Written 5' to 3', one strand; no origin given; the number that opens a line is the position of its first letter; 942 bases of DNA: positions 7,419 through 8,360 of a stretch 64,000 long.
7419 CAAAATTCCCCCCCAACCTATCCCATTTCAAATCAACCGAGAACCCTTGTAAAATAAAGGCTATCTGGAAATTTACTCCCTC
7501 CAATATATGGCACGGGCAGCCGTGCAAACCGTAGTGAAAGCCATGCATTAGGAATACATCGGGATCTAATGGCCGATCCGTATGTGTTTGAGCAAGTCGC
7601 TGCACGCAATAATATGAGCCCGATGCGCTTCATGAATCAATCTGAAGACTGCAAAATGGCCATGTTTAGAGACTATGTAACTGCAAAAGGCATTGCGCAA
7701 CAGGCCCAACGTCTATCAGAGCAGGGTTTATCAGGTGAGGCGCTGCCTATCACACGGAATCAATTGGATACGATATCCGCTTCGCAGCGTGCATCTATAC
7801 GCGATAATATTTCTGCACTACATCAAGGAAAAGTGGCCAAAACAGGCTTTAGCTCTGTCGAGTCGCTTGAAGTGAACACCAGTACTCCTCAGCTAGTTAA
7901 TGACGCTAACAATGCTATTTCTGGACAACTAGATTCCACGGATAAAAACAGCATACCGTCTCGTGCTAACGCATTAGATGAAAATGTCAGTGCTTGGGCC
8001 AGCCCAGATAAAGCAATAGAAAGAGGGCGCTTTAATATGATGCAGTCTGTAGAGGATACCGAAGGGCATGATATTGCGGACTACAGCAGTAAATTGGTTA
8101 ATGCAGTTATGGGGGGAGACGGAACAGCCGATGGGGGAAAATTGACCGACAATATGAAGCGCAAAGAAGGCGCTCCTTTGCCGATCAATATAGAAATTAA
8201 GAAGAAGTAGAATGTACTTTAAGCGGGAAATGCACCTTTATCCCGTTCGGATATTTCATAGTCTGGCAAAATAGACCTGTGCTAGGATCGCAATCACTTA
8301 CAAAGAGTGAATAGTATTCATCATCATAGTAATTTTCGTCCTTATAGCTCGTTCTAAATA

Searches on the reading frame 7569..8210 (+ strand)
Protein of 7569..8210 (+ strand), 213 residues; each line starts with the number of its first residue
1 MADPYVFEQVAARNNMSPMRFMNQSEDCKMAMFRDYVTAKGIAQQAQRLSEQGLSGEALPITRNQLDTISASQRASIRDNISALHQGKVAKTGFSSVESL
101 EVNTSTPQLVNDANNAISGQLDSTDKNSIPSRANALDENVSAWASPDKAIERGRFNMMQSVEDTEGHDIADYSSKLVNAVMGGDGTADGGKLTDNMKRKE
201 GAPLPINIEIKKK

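Call 8: search_protein_families(library=pfam, proteins=[window:7569-8210:+], max_evalue=0.001)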
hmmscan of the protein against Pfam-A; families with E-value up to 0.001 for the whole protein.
window:7569-8210:+ (213 aa): 0 families

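Call 24: find_encoding_contigs(protein=window:7569-8210:+, flank=10000, max_places=2)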
Protein window:7569-8210:+ (213 aa): no gene with exactly this product is on record in the collection.
